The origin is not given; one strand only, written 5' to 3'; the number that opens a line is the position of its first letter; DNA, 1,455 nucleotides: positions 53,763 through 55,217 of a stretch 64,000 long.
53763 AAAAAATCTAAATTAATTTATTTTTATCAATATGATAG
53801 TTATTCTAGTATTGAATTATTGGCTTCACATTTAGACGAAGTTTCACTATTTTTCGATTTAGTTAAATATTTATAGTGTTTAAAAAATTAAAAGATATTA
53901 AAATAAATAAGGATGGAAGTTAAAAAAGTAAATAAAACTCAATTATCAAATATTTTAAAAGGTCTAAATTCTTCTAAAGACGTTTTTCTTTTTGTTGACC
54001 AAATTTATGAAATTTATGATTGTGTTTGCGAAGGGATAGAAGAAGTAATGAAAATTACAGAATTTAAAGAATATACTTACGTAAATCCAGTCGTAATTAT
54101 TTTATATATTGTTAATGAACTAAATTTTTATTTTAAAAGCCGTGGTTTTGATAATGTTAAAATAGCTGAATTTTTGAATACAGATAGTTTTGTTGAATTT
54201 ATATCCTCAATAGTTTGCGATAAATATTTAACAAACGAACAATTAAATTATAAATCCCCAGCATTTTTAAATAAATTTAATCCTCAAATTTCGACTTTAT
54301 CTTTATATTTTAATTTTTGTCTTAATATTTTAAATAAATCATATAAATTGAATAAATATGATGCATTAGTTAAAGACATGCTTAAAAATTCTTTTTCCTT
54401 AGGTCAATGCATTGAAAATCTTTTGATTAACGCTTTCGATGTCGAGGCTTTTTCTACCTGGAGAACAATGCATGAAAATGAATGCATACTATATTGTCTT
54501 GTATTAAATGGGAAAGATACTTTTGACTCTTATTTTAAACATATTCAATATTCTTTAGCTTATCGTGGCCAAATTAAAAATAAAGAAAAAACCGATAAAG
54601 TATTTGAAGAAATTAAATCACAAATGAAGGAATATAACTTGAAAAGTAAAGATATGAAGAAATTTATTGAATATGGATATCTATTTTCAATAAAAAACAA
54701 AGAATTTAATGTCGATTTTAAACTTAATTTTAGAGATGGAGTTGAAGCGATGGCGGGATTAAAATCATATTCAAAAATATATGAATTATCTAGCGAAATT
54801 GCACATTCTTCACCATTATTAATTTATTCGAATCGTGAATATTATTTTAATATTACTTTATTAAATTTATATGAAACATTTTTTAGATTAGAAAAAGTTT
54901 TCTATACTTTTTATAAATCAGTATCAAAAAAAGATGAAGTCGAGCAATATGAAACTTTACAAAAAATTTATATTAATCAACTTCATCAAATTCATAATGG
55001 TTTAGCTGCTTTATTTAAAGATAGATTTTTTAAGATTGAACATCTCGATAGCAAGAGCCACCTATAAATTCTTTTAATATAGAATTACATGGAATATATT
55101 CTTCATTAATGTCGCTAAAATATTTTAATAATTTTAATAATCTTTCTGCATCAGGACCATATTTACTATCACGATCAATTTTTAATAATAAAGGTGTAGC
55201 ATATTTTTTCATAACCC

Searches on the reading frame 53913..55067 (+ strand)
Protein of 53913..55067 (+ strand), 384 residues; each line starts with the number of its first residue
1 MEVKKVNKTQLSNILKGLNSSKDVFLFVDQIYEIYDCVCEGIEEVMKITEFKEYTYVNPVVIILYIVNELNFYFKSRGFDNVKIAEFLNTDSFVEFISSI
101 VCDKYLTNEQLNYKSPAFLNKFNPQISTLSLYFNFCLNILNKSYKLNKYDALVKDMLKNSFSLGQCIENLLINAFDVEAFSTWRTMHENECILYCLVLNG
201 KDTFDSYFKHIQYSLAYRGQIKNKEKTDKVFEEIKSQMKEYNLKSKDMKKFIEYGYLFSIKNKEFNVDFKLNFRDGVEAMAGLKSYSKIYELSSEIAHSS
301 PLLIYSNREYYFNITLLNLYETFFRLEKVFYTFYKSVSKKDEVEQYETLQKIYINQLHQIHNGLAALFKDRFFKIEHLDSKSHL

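Call 3: search_protein_families(library=pfam, proteins=[window:53913-55067:+], max_evalue=1)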
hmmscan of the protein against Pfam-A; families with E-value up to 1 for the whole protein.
window:53913-55067:+ (384 aa): 3 families
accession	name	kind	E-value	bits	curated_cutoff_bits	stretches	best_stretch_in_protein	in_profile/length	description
PF18928.5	DUF5677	-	2.3e-10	41.2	27.1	1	156-304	7-155/166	Family of unknown function (DUF5677)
PF18149.6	Helicase_PWI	-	0.047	14.3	23.1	1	145-199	28-83/111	N-terminal helicase PWI domain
PF11166.13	DUF2951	-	0.23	12.2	26.7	1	183-247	3-63/98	Protein of unknown function (DUF2951)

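Call 4: search_protein_families(library=padloc, proteins=[window:53913-55067:+], max_evalue=1)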
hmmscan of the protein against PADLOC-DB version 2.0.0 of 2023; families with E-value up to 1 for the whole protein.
window:53913-55067:+ (384 aa): 0 families

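Call 5: search_protein_families(library=ncbifam, proteins=[window:53913-55067:+], max_evalue=1)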
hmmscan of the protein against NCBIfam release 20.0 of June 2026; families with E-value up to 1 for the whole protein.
window:53913-55067:+ (384 aa): 0 families

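Call 11: find_homologous_proteins(query=window:53913-55067:+, max_evalue=0.001)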
Query window:53913-55067:+ (384 aa): 1554 proteins with E <= 0.001 among 4811 candidates; the best 120 are listed.
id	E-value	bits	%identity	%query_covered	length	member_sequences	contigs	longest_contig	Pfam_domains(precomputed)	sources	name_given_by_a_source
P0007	1.3e-244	829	99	100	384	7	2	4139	PF18928.6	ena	-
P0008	1.0e-226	770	91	100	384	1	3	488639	PF18928.6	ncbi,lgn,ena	-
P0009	2.0e-226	769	91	100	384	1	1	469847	PF18928.6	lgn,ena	-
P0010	1.1e-218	743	89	99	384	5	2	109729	PF18928.6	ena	-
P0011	2.3e-188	644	76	99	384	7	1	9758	PF18928.6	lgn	-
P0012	2.0e-180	618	74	100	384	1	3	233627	PF18928.6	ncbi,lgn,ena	-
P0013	3.5e-170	584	70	99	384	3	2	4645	PF18928.6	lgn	-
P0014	1.1e-163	563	67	100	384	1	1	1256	PF18928.6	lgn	-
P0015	1.1e-159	549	66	100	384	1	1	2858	PF18928.6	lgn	-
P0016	5.9e-158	544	65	99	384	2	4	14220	PF18928.6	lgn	-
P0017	1.0e-154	533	64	99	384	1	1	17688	PF18928.6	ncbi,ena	-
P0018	4.5e-151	521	64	99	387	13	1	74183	PF18928.6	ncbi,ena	-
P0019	3.3e-136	472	60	99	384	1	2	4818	PF18928.6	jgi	-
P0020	5.3e-136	471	60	96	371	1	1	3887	PF18928.6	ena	-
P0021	4.4e-134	465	61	91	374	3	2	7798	PF18928.6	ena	-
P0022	7.3e-133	461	58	97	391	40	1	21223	PF18928.6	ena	-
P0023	1.4e-130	454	59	93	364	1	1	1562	PF18928.6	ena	-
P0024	1.5e-130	454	63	87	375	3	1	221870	PF18928.6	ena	-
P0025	3.3e-130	452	58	96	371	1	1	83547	PF18928.6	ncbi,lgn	-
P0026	8.8e-130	451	58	96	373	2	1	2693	PF18928.6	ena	-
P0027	3.4e-127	442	59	99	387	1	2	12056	PF18928.6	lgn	-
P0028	2.5e-126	440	55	96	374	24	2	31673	PF18928.6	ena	-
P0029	6.3e-122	425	55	94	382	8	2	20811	PF18928.6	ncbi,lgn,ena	-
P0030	1.6e-121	424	55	93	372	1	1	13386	PF18928.6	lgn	-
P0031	4.5e-120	419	54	98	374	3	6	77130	PF18928.6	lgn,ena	-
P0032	3.3e-118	413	54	93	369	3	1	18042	PF18928.6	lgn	-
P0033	5.0e-118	412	56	95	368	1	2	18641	PF18928.6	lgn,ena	-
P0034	1.5e-117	411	55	92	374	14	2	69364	PF18928.6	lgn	-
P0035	1.5e-117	411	57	94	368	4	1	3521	PF18928.6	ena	-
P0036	1.8e-117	410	56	91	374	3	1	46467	PF18928.6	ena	-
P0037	3.1e-117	410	58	87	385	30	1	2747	PF18928.6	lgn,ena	-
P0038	5.7e-116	406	57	90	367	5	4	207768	PF18928.6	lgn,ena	-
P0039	1.8e-115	404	53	96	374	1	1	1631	PF18928.6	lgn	-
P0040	1.9e-115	404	57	90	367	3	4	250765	PF18928.6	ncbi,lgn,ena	-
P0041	3.1e-115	403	53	96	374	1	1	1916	PF18928.6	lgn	-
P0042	5.2e-115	402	54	95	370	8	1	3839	PF18928.6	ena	-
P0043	6.1e-115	402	53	96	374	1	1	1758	PF18928.6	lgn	-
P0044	6.5e-115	402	53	96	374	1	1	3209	PF18928.6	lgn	-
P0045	6.7e-115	402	53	96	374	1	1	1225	PF18928.6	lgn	-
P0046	7.4e-115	402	53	96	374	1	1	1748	PF18928.6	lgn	-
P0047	7.6e-115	402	53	96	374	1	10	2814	PF18928.6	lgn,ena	-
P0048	8.4e-115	402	53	96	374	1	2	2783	PF18928.6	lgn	-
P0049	9.4e-115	402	54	94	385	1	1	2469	PF18928.6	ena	-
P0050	1.0e-114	401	54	94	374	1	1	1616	PF18928.6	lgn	-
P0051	1.5e-114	401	53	96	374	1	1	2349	PF18928.6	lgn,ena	-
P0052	2.1e-114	400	54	93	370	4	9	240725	PF18928.6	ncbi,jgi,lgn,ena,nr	ncbi:MAG TPA: hypothetical protein DEA28_04335 [Firmicutes bacterium]|nr:hypothetical protein [Bacil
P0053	3.3e-114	400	55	88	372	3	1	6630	PF18928.6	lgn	-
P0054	4.7e-114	399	53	98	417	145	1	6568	PF18928.6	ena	-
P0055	4.8e-114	399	56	87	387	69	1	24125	PF18928.6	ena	-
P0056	4.8e-114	399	55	89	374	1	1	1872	PF18928.6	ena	-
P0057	5.1e-114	399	53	96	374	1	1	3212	PF18928.6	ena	-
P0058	5.9e-114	399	53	96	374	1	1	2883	PF18928.6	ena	-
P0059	8.2e-114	398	54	94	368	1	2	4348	PF18928.6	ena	-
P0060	9.9e-114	398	52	96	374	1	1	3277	PF18928.6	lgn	-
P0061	1.1e-113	398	52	96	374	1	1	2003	PF18928.6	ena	-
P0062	1.2e-113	398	52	96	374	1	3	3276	PF18928.6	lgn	-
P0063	1.3e-113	398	52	96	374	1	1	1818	PF18928.6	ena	-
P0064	1.3e-113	398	53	96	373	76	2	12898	PF18928.6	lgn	-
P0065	1.3e-113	398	52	96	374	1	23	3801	PF18928.6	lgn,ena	-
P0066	1.8e-113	397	53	95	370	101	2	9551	PF18928.6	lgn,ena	-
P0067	2.2e-113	397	52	96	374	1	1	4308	PF18928.6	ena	-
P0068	2.3e-113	397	55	89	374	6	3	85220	PF18928.6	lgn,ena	-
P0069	2.9e-113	397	52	96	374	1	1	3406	PF18928.6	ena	-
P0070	3.3e-113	396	52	96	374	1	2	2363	PF18928.6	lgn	-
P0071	5.1e-113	396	55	92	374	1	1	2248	PF18928.6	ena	-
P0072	7.8e-113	395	55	96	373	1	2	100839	PF18928.6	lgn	-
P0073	8.2e-113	395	55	89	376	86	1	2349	PF18928.6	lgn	-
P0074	1.3e-112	394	55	89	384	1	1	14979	PF18928.6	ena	-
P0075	4.3e-112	393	53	95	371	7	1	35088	PF18928.6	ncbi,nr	ncbi:MAG: DUF5677 domain-containing protein [Candidatus Onthovivens sp.]|nr:DUF5677 domain-containin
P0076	5.5e-112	392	51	97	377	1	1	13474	PF18928.6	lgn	-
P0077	9.3e-112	392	53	96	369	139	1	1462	PF18928.6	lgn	-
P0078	1.2e-111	391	55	89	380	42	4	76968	PF18928.6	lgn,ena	-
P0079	1.5e-111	391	51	95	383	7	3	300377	PF18928.6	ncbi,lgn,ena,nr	ncbi:MAG: hypothetical protein H6689_03475 [Erysipelotrichaceae bacterium]|nr:hypothetical protein [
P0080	1.9e-111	391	52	96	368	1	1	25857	PF18928.6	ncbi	-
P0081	2.1e-111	390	53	98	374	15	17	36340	PF18928.6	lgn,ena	-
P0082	3.0e-111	390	53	95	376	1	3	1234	PF18928.6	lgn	-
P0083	3.3e-111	390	55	88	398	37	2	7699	PF18928.6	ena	-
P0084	3.4e-111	390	54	87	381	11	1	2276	PF18928.6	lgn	-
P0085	4.5e-111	389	52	93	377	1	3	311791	PF18928.6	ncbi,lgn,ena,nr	ncbi:MAG: hypothetical protein IJ186_01985 [Bacilli bacterium]|nr:hypothetical protein [Bacilli bact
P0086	6.0e-111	389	54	91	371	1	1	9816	PF18928.6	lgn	-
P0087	6.8e-111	389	54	93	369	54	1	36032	PF18928.6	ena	-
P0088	8.5e-111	389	52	93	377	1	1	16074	PF18928.6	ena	-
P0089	9.2e-111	388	52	93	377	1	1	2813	PF18928.6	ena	-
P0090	1.0e-110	388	52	93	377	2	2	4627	PF18928.6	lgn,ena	-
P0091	1.5e-110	388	52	93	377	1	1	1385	PF18928.6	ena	-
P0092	1.5e-110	388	49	95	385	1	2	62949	PF18928.6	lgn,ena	-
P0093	1.6e-110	388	54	91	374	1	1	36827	PF18928.6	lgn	-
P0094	1.6e-110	388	54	89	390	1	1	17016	PF18928.6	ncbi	-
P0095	1.8e-110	387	54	91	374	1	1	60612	PF18928.6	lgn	-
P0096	1.8e-110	387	52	93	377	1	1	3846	PF18928.6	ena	-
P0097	1.9e-110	387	54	91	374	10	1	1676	PF18928.6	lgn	-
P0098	2.7e-110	387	53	90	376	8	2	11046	PF18928.6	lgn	-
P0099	3.2e-110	387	51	96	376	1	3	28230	PF18928.6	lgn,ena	-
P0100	4.2e-110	386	51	96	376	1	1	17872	PF18928.6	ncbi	-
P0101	5.1e-110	386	55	88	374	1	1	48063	PF18928.6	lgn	-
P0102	5.5e-110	386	55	88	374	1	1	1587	PF18928.6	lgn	-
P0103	9.6e-110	385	49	96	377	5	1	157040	PF18928.6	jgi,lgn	jgi:hypothetical protein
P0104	1.0e-109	385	56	86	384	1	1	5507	PF18928.6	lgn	-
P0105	1.3e-109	385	52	93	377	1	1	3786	PF18928.6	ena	-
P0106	2.0e-109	384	52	96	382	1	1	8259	PF18928.6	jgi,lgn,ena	-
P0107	2.1e-109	384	53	96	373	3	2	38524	PF18928.6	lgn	-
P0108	2.2e-109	384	52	96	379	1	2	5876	PF18928.6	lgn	-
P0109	2.3e-109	384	52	91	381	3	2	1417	PF18928.6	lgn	-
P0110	2.6e-109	384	54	91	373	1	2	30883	PF18928.6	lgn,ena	-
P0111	7.0e-109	382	54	87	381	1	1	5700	PF18928.6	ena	-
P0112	1.6e-108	381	50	96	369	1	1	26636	PF18928.6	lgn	-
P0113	1.7e-108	381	49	97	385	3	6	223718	PF18928.6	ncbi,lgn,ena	-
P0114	6.3e-108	379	49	100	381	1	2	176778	PF18928.6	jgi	-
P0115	9.9e-108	378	55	87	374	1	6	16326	PF18928.6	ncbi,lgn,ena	-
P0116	1.1e-107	378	52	91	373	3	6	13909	PF18928.6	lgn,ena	-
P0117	1.9e-107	377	51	93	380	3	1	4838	PF18928.6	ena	-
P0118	2.3e-107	377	51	96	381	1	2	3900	PF18928.6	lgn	-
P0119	3.0e-107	377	55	87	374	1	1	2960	PF18928.6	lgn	-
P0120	3.9e-107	376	55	87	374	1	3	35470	PF18928.6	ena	-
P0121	4.0e-107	376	52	96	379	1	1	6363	PF18928.6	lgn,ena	-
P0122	1.2e-106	375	54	89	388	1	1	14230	PF18928.6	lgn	-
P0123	1.2e-106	375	52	96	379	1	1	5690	PF18928.6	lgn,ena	-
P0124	1.8e-106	374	52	96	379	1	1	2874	PF18928.6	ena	-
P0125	1.9e-106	374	52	96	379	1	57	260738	PF18928.6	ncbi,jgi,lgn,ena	-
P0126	2.9e-106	374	55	88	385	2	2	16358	PF18928.6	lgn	-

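Call 15: find_encoding_contigs(protein=P0012, flank=7000, max_places=1)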
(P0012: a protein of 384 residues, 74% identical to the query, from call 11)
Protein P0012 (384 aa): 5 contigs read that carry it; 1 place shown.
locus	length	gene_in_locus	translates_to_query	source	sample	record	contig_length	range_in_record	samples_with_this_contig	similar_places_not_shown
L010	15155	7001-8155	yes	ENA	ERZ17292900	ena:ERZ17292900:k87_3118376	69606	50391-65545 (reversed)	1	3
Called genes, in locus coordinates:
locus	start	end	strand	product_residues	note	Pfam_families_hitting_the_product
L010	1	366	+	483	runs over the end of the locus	PF00070:Pyr_redox (faint), PF01134:GIDA (faint), PF01266:DAO, PF07992:Pyr_redox_2 (faint), PF13738:Pyr_redox_3 (weak), PF04324:Fer2_BFD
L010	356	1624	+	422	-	PF00070:Pyr_redox (faint), PF01266:DAO (faint), PF07992:Pyr_redox_2, PF12831:FAD_oxidored (weak), PF13450:NAD_binding_8 (faint), PF13738:Pyr_redox_3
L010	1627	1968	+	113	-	PF07892:DUF1667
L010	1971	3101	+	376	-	PF11187:Mbeg1-like, PF26363:Phospholipase-like, PF01764:Lipase_3 (faint)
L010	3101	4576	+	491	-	PF00370:FGGY_N, PF02782:FGGY_C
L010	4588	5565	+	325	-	-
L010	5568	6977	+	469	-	-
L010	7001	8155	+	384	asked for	PF18928:DUF5677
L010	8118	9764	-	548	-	PF00485:PRK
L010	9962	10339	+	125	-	-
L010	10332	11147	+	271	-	PF00119:ATP-synt_A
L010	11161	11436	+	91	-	PF00137:ATP-synt_C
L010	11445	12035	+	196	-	PF00430:ATP-synt_B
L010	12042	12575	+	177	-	PF00213:OSCP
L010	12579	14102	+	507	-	PF02874:ATP-synt_ab_N, PF00006:ATP-synt_ab, PF00306:ATP-synt_ab_C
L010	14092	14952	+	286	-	PF00231:ATP-synt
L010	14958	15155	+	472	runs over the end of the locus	PF02874:ATP-synt_ab_N, PF00006:ATP-synt_ab, PF22919:ATP-synt_VA_C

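Call 16: find_encoding_contigs(protein=P0052, flank=7000, max_places=1)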
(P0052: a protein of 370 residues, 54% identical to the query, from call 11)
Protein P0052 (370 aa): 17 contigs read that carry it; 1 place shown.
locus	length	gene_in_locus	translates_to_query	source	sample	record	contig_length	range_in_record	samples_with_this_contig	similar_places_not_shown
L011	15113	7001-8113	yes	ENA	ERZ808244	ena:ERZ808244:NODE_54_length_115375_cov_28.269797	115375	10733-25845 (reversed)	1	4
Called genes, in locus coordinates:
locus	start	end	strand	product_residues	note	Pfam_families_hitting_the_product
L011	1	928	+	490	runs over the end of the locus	PF00370:FGGY_N, PF02782:FGGY_C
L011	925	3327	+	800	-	PF12705:PDDEXK_1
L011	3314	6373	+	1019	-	PF00580:UvrD-helicase, PF01443:Viral_helicase1 (faint), PF13245:AAA_19, PF13361:UvrD_C, PF13538:UvrD_C_2 (faint)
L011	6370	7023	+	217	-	-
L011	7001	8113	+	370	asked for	PF18928:DUF5677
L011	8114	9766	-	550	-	PF00485:PRK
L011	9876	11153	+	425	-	PF02646:RmuC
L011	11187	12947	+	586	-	PF13292:DXP_synthase_N, PF02779:Transket_pyr, PF02780:Transketolase_C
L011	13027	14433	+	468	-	PF02386:TrkH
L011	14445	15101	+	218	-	PF03446:NAD_binding_2 (weak), PF03807:F420_oxidored (weak), PF02254:TrkA_N, PF02080:TrkA_C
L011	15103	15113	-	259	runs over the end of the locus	PF01746:tRNA_m1G_MT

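Call 17: find_encoding_contigs(protein=P0079, flank=7000, max_places=1)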
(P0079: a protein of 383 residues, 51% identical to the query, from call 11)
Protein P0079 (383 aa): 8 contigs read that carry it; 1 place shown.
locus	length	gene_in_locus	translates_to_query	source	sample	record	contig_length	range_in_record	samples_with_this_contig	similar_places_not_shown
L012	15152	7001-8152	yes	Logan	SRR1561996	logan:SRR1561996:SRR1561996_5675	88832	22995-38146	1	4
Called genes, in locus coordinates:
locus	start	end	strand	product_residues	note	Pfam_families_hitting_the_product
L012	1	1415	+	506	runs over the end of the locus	PF00370:FGGY_N, PF02782:FGGY_C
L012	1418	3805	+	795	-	PF12705:PDDEXK_1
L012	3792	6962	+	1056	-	PF00580:UvrD-helicase, PF13245:AAA_19 (weak), PF13361:UvrD_C, PF13538:UvrD_C_2 (faint)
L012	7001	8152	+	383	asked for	PF18928:DUF5677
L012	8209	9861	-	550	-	PF20720:nSTAND3 (faint), PF00485:PRK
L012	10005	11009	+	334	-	PF00924:MS_channel_2nd, PF21082:MS_channel_3rd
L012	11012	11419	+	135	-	-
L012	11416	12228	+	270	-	PF00119:ATP-synt_A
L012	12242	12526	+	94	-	PF00137:ATP-synt_C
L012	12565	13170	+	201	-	PF00430:ATP-synt_B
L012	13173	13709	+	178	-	PF00213:OSCP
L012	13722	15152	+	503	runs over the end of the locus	PF02874:ATP-synt_ab_N, PF00006:ATP-synt_ab, PF00306:ATP-synt_ab_C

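Call 24: find_related_loci(query=A1, collection=genome_contigs, flank=10000)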
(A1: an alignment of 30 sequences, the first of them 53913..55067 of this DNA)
Query A1 (384 aa) in genome_contigs; peptide patterns used: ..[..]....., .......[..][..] (x = any residue, [..] = any of these).
217 stretches matched a pattern; 187 encode a relative of the query (tblastn E <= 1e-3); the best 80 are kept; 80 distinct loci.
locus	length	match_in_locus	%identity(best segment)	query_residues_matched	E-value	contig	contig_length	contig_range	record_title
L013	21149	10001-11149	91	1-383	0e+0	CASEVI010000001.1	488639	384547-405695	uncultured bacterium isolate A67_L2_327327_idba_bin.107 genome assembly, contig: A67_L2_327327_idba_bin.107.fa_scaffold_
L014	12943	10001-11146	89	1-382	0e+0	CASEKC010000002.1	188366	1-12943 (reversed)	uncultured bacterium isolate O7_L3_310310_idba_bin.1 genome assembly, contig: O7_L3_310310_idba_bin.1.fa_scaffold_26, wh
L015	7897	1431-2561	77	6-382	0e+0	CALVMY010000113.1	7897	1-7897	MAG: uncultured Bacilli bacterium isolate E19__bin364 genome assembly, contig: E19__k127_2046433, whole genome shotgun s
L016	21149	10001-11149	74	1-383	0e+0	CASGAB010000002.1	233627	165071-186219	uncultured bacterium isolate O95_L1_312312_idba_bin.133 genome assembly, contig: O95_L1_312312_idba_bin.133.fa_scaffold_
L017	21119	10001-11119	58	1-372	4e-140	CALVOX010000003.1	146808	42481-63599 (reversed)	MAG: uncultured Bacilli bacterium isolate BRZ_KS__bin22 genome assembly, contig: BRZ_KS__NODE_81_length_146808_cov_90.75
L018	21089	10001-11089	59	1-362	2e-139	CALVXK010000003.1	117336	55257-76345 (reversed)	MAG: uncultured Bacilli bacterium isolate BRZ_QC__bin46 genome assembly, contig: BRZ_QC__NODE_108_length_117336_cov_10.2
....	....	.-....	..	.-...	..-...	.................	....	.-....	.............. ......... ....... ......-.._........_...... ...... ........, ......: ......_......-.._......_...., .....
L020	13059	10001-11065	55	1-360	1e-128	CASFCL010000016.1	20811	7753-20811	uncultured bacterium isolate O103_L3_316316_idba_bin.85 genome assembly, contig: O103_L3_316316_idba_bin.85.fa_scaffold_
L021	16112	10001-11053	55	14-368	4e-125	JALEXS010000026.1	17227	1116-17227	MAG: Mollicutes bacterium isolate SUG431 k141_3935696, whole genome shotgun sequence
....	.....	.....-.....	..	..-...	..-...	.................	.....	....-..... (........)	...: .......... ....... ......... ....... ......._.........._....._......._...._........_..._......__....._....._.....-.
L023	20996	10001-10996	58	28-361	3e-123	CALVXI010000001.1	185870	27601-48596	MAG: uncultured Bacilli bacterium isolate BRZ_E__bin40 genome assembly, contig: BRZ_E__NODE_56_length_185870_cov_25.8155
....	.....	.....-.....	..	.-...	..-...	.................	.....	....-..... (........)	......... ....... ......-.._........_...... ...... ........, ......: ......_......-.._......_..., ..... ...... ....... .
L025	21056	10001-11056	54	14-369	9e-122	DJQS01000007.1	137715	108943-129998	MAG TPA_asm: Bacillales bacterium UBA6380 UBA6380_contig_704, whole genome shotgun sequence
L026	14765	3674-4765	53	1-368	9e-122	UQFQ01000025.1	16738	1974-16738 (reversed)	uncultured Mollicutes bacterium isolate UMGS238 genome assembly, contig: NODE_1908_length_16738_cov_8.958161, whole geno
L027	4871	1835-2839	63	30-364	4e-122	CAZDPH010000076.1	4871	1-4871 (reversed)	MAG TPA_asm: uncultured Staphylococcaceae bacterium isolate binchicken_co323_322 genome assembly, contig: NODE_20349_len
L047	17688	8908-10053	64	1-382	8e-163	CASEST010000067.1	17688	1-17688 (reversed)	uncultured bacterium isolate Batch4_idba_bin.1741 genome assembly, contig: Batch4_idba_bin.1741.fa_k87_25718960, whole g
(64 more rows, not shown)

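Call 36: find_encoding_contigs(protein=P0024, flank=7000, max_places=1)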
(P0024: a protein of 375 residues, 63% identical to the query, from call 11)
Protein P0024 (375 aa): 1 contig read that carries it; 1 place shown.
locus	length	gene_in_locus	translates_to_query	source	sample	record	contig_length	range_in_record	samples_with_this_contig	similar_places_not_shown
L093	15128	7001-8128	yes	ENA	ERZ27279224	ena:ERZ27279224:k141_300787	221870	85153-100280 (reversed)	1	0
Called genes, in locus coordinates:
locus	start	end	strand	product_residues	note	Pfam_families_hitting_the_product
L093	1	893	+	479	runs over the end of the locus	PF01266:DAO, PF13450:NAD_binding_8 (weak), PF13738:Pyr_redox_3 (faint), PF04324:Fer2_BFD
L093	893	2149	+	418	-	PF00890:FAD_binding_2 (faint), PF03486:HI0933_like (faint), PF07992:Pyr_redox_2, PF12831:FAD_oxidored (weak), PF13738:Pyr_redox_3 (faint)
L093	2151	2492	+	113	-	PF07892:DUF1667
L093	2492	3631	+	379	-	PF11187:Mbeg1-like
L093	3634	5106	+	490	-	PF00370:FGGY_N, PF02782:FGGY_C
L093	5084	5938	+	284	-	-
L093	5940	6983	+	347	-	-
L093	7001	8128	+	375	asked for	PF18928:DUF5677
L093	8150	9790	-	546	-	PF00485:PRK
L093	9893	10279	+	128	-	-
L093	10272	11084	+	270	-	PF00119:ATP-synt_A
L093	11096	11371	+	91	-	PF00137:ATP-synt_C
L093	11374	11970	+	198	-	PF00430:ATP-synt_B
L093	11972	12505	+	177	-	PF00213:OSCP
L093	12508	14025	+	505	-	PF02874:ATP-synt_ab_N, PF00006:ATP-synt_ab, PF00306:ATP-synt_ab_C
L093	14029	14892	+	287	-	PF00231:ATP-synt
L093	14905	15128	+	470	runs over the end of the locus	PF02874:ATP-synt_ab_N, PF00006:ATP-synt_ab, PF22919:ATP-synt_VA_C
